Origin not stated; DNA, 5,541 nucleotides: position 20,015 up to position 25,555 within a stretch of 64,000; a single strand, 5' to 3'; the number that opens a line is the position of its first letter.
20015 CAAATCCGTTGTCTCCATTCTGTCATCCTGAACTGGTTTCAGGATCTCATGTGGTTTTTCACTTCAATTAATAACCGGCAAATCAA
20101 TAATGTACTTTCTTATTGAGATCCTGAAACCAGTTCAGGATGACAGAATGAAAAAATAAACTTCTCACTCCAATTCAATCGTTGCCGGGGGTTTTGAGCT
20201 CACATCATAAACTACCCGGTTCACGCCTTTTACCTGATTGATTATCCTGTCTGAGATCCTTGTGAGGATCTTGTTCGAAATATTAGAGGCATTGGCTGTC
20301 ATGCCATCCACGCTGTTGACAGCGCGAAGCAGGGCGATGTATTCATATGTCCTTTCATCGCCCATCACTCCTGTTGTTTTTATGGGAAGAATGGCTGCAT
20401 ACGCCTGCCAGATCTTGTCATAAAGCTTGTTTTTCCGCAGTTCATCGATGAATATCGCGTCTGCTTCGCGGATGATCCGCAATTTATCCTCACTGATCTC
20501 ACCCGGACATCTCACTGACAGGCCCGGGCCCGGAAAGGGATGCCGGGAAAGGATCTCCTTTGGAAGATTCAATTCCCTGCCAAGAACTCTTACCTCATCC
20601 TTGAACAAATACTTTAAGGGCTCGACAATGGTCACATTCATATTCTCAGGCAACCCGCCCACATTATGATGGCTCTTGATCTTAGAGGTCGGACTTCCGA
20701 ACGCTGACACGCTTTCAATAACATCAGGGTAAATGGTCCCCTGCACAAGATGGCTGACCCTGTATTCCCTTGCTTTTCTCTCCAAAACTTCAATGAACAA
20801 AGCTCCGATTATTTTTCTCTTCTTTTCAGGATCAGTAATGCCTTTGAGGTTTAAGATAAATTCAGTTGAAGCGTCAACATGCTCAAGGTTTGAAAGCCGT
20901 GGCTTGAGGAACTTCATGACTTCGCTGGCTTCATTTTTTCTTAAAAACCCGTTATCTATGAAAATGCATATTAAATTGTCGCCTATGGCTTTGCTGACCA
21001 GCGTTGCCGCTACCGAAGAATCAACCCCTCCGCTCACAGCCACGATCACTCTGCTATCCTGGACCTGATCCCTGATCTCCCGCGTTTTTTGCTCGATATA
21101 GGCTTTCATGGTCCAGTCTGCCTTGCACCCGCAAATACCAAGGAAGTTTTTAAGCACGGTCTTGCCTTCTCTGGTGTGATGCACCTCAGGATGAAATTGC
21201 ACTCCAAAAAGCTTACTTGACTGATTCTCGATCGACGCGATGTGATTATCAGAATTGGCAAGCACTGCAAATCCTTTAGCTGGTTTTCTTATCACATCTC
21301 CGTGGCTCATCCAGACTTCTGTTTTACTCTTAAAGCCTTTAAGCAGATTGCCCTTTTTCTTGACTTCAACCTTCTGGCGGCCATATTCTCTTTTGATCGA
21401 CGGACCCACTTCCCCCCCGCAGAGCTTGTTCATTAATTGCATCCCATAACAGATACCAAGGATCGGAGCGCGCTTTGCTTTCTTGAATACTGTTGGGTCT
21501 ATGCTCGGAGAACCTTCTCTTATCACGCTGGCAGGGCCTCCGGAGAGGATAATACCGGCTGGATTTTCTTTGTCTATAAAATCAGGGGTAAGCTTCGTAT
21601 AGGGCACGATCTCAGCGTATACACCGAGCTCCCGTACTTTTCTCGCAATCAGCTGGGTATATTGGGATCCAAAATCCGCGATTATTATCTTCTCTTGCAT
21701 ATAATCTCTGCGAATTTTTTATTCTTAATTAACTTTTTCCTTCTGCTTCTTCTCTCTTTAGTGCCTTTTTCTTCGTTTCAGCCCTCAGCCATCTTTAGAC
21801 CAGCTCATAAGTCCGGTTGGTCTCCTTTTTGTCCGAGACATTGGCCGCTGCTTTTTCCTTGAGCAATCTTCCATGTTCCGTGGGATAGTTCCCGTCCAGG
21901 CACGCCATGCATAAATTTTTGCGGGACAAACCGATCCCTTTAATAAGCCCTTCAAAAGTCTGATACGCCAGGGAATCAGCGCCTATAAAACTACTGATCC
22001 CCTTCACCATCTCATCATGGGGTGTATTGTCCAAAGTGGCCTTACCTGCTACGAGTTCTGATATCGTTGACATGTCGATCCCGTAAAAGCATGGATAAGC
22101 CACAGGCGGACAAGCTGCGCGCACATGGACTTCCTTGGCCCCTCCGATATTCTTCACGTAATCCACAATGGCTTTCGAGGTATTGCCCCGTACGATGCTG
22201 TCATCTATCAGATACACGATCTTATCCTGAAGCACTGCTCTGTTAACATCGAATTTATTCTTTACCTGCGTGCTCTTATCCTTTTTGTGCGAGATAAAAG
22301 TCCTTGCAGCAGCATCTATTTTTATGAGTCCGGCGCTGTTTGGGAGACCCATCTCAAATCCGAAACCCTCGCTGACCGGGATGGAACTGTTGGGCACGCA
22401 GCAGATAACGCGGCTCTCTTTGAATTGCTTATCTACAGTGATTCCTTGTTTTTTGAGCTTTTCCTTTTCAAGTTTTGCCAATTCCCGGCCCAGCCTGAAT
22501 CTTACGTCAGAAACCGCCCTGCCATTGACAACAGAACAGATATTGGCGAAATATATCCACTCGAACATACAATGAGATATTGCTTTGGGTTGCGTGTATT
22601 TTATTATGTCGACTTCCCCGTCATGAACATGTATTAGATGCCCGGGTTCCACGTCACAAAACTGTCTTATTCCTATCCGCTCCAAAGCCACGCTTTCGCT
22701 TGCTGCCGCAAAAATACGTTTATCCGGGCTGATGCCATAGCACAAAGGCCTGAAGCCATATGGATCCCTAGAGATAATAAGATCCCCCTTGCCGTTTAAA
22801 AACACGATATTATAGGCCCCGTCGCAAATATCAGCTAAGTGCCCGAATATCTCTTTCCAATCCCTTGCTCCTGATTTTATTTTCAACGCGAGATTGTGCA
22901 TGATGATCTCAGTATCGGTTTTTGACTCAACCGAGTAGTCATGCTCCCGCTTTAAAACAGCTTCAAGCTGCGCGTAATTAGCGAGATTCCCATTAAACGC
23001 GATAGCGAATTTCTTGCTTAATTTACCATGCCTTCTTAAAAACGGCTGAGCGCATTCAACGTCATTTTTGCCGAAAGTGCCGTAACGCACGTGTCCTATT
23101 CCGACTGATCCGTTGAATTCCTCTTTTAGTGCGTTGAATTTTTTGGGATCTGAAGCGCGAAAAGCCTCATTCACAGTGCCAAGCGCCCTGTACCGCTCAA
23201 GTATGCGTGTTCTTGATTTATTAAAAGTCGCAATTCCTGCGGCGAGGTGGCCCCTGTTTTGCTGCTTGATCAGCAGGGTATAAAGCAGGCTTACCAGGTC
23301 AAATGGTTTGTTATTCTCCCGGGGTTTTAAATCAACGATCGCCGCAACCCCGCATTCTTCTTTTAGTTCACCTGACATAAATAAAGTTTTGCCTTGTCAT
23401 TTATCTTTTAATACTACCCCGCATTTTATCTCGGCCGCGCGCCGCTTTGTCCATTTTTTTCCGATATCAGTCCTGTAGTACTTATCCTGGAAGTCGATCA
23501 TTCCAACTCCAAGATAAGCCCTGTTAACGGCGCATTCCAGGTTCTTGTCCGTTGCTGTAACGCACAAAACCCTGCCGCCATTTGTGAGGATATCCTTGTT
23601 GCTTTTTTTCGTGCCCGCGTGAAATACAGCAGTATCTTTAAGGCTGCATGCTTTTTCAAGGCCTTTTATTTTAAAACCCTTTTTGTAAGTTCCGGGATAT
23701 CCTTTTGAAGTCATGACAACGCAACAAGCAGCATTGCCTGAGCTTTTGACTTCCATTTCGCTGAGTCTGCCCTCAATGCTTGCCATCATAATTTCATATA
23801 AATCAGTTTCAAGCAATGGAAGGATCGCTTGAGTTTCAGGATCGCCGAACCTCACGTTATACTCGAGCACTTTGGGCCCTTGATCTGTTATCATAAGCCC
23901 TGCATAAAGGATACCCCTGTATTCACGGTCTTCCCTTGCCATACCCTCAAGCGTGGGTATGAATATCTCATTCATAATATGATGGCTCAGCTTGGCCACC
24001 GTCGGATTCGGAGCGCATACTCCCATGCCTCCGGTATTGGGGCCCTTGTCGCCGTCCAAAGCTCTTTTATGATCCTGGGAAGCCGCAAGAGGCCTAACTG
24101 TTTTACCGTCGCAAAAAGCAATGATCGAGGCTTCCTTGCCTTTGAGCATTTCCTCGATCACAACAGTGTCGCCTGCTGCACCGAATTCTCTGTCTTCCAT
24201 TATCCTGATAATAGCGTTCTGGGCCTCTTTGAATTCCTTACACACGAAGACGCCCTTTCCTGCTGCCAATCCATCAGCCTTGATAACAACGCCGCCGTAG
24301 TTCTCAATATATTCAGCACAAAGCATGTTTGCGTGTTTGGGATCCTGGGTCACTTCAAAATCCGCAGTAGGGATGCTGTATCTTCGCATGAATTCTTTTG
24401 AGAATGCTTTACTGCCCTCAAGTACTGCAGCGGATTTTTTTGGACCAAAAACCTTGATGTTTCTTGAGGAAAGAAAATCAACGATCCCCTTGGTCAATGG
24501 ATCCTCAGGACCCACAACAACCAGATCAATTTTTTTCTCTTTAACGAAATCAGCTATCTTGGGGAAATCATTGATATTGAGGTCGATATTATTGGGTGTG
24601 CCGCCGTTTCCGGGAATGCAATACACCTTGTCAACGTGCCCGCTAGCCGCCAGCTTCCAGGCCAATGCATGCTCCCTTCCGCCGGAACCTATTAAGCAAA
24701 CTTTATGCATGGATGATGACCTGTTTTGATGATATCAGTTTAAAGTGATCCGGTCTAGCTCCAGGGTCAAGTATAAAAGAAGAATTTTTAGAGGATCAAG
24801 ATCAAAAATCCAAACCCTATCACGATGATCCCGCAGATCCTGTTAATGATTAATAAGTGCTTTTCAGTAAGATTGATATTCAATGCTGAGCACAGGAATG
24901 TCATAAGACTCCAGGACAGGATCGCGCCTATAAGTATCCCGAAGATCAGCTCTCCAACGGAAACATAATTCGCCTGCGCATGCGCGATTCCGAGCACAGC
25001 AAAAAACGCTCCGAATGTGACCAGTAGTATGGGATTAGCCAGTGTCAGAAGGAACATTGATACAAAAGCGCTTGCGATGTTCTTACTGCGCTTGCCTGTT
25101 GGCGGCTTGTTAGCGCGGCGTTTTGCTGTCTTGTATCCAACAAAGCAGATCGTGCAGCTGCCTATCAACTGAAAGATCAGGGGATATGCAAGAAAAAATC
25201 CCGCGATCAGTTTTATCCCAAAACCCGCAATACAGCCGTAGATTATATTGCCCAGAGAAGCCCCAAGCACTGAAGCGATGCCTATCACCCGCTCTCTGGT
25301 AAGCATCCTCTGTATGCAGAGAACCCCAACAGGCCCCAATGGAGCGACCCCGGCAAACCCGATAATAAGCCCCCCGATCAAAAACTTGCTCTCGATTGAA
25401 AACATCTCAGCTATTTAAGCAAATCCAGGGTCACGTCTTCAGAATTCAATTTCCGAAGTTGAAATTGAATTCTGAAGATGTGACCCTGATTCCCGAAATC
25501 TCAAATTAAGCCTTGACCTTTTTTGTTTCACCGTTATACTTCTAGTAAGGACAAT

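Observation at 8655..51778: About a dozen palindromic repeat types saturate the intergenic DNA and spill into coding sequence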

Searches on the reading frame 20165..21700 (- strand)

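Call 56: search_protein_families(library=pfam, proteins=[window:20165-21700:-], max_evalue=0.0001)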
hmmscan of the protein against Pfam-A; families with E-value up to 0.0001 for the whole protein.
window:20165-21700:- (511 aa): 5 families
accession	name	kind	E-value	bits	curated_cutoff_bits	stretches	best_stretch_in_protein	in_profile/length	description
PF00117.34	GATase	-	2.2e-45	155.1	22.8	1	7-187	2-187/190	Glutamine amidotransferase class-I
PF00958.27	GMP_synt_C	-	1e-39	134.9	27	1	419-509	1-91/92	GMP synthase C terminal domain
PF07722.19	Peptidase_C26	-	1.7e-14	54.5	20.5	1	75-172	103-219/219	Peptidase C26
PF02540.23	NAD_synthase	-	1.9e-10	40.7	21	1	205-267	5-71/242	NAD synthase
PF03054.22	tRNA_Me_trans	-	3e-05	24.2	20.6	1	217-251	2-35/202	tRNA methyl transferase HUP domain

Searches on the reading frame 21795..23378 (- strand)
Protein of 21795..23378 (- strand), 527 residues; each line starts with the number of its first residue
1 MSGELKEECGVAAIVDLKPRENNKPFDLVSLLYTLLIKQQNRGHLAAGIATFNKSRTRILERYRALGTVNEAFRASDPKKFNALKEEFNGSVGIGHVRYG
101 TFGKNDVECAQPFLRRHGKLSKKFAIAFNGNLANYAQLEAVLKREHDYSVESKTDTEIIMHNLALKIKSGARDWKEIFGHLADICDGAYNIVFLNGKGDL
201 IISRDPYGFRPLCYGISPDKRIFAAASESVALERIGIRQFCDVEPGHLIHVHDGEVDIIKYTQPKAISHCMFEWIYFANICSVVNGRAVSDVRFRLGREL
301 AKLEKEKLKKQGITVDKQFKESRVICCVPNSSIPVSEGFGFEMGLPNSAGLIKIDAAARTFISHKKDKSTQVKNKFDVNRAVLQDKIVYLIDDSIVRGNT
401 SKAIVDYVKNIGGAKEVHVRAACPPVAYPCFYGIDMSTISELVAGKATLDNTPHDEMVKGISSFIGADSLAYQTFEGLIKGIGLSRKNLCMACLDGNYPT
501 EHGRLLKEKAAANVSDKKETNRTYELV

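Call 56: search_protein_families(library=pfam, proteins=[window:21795-23378:-], max_evalue=0.0001)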
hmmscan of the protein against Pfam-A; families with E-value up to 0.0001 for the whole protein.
window:21795-23378:- (527 aa): 3 families
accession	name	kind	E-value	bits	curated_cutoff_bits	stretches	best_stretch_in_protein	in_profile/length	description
PF13522.11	GATase_6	-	1.4e-17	64.4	27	1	89-227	9-129/130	Glutamine amidotransferase domain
PF13537.11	GATase_7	-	1.4e-14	54.6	25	1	110-232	13-121/123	Glutamine amidotransferase domain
PF13230.11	GATase_4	-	3.8e-06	26.5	23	1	87-196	68-179/272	Glutamine amidotransferases class-II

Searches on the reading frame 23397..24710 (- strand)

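Call 56: search_protein_families(library=pfam, proteins=[window:23397-24710:-], max_evalue=0.0001)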
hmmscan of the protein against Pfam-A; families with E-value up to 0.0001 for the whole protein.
window:23397-24710:- (437 aa): 4 families
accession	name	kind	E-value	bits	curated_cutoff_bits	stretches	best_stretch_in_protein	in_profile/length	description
PF01071.24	GARS_A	-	1.2e-75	254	27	1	99-293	1-194/194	Phosphoribosylglycinamide synthetase, ATP-grasp (A) domain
PF02844.21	GARS_N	-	2.7e-36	124.7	29.5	1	3-98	2-100/100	Phosphoribosylglycinamide synthetase, N domain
PF02843.22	GARS_C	-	7.4e-32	110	34.8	1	328-419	1-92/92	Phosphoribosylglycinamide synthetase, C domain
PF02655.19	ATP-grasp_3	-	1.1e-05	26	23.2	1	144-288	37-157/160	ATP-grasp domain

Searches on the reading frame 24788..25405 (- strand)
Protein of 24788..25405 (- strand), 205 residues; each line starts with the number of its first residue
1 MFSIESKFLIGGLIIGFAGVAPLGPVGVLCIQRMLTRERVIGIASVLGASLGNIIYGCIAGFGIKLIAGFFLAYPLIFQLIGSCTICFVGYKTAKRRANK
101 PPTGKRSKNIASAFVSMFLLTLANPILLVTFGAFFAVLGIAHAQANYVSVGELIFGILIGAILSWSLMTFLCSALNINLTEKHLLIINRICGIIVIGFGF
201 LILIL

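Call 52: search_protein_families(library=pfam, proteins=[window:24788-25405:-], max_evalue=0.01)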
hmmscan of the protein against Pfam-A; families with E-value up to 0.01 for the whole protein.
window:24788-25405:- (205 aa): 1 family
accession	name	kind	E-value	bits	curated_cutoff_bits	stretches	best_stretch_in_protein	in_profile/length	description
PF01810.24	LysE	-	9.2e-19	68.1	25.6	1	18-204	2-191/193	LysE type translocator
